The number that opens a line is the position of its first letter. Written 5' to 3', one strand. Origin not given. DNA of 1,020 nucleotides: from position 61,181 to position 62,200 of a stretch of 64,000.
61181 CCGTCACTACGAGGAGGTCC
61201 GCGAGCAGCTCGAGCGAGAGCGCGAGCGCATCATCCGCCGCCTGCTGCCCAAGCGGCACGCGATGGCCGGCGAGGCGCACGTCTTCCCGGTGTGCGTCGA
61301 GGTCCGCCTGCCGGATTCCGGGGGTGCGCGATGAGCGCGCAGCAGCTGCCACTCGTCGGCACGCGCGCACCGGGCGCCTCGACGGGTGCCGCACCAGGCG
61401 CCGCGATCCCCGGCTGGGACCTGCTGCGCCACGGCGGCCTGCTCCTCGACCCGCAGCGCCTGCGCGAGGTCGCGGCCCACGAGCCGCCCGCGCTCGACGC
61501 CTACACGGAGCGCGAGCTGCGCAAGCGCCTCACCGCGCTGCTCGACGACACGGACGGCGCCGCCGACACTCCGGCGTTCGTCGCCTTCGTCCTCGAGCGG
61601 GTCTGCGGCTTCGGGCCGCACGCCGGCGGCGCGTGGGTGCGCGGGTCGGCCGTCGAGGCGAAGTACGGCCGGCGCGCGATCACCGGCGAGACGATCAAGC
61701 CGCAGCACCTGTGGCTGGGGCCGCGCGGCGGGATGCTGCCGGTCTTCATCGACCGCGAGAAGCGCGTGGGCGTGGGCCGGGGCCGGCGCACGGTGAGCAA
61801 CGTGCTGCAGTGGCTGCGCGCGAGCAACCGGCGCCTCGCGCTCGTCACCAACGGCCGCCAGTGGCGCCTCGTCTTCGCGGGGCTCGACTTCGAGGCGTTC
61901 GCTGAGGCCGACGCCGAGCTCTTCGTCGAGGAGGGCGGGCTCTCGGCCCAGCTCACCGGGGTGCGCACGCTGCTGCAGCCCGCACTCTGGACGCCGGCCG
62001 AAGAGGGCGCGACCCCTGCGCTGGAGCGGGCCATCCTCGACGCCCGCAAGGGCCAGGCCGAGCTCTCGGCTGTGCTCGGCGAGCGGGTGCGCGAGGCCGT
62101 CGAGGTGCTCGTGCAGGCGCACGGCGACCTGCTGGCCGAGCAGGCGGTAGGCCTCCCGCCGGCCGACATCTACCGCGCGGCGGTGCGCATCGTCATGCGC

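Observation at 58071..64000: SNF2 helicase translationally coupled to a giant N6-adenine methyltransferase: probable 5' end of a DISARM class-1-like defence system, with an ORF missing from the track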

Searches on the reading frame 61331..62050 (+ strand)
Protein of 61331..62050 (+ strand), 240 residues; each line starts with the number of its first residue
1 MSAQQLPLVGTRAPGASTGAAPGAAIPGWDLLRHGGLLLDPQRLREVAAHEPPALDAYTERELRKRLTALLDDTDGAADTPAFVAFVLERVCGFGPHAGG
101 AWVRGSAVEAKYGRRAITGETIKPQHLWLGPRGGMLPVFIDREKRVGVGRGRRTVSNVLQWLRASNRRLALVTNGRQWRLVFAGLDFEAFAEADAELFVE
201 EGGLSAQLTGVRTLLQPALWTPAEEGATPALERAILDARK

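Call 81: search_protein_families(library=pfam, proteins=[window:61331-62050:+], max_evalue=10)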
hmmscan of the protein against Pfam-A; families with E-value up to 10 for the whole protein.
window:61331-62050:+ (240 aa): 0 families

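Call 92: predict_structure(alignment_id=A3)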
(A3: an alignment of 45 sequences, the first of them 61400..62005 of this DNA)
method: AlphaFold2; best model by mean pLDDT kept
length: 202 residues; sequences in the alignment: 45
mean_pLDDT: 92.3   pTM: 0.89
mean pLDDT of the five models: 92.3, 92.2, 92.2, 91.3, 91.0
residues with pLDDT >= 90: 160; 70-90: 40; 50-70: 2; < 50: 0
segments of 3 or more residues with pLDDT < 50: none
pLDDT, mean of each block of 10 residues (from residue 1): 86 84 90 96 95 88 96 92 96 94 95 96 91 95 95 96 87 93 95 89 71
secondary structure, 60 per line:
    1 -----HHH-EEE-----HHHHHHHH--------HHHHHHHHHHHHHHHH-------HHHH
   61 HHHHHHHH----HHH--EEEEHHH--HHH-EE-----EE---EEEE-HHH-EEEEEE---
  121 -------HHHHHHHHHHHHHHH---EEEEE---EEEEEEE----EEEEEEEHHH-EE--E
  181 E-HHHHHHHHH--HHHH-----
elements in order: E10-12 H18-25 H34-49 H57-68 E78-81 E103-106 E112-117 H128-142 E146-150 E154-160 E165-171 H183-191 H194-197

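Call 94: fold_search(model_id=the predicted structure, library=pdb)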
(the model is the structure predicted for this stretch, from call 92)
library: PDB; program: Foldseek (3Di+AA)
matches with E <= 10: 960; with E <= 0.001: 0
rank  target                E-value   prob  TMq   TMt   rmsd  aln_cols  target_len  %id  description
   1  7lo5_A                1.5e-03  1.00  0.43  0.11   5.2       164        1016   10  cryoEM structure DrdV-DNA complex (released 2021-03-17)
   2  6okh_B                3.1e-02  0.85  0.36  0.40  10.3       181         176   13  Structure of an uncharacterized protein from Leptospira borgpetersenii serovar Hardjo-bovis (strain JB197) (released 2019-05-08)
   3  4qbn_A                4.8e-02  0.57  0.23  0.41   8.0       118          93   13  VRR_NUC domain (released 2014-09-10)
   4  9iac_B                1.2e-01  0.16  0.27  0.22  17.6       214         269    6  Structure of the Argonaute-associated Cas4 family protein 1 (ACE1) from Microcystis aeruginosa (MaACE1) (released 2025-04-23)
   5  9iac_A                1.4e-01  0.10  0.24  0.19  18.3       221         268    5  Structure of the Argonaute-associated Cas4 family protein 1 (ACE1) from Microcystis aeruginosa (MaACE1) (released 2025-04-23)
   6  4ic1_D                1.8e-01  0.10  0.24  0.23  19.3       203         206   12  Crystal structure of SSO0001 (released 2013-01-16)
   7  3s1s                  1.9e-01  0.30  0.32  0.10  10.8       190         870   11  Characterization and crystal structure of the type IIG restriction endonuclease BpuSI (released 2011-07-13)
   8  3h1t                  2.6e-01  0.51  0.36  0.16   7.7       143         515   15  The fragment structure of a putative HsdR subunit of a type I restriction enzyme from Vibrio vulnificus YJ016 (released 2009-10-20)
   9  1wpm_A                3.3e-01  0.12  0.20  0.15   9.2       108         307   12  Structure of Bacillus subtilis inorganic pyrophosphatase (released 2004-11-23)
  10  8er0_B                3.3e-01  0.10  0.15  0.09  18.7       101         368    6  X-ray crystal structure of Tet(X6) bound to anhydrotetracycline (released 2023-04-26)
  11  8iyo_D                3.6e-01  0.08  0.20  0.23  13.5       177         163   10  Crystal structure of a protein acetyltransferase, HP0935, acetyl-CoA bound form (released 2024-04-10)
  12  2eb0_B                3.8e-01  0.09  0.20  0.14  10.3       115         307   14  Crystal structure of Methanococcus jannaschii putative family II inorganic pyrophosphatase (released 2007-08-07)
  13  2eb0_A                4.0e-01  0.07  0.21  0.16  14.3       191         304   12  Crystal structure of Methanococcus jannaschii putative family II inorganic pyrophosphatase (released 2007-08-07)
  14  5y3a_G                4.3e-01  0.20  0.22  0.36  10.4       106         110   10  Crystal structure of Ragulator complex (p18 49-161) (released 2017-12-27)
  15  2iw4_A                4.3e-01  0.11  0.20  0.14   8.6       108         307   13  CRYSTAL STRUCTURE OF BASILLUS SUBTILIS FAMILY II INORGANIC PYROPHOSPHATASE MUTANT, H98Q, IN COMPLEX WITH PNP (released 2006-11-07)
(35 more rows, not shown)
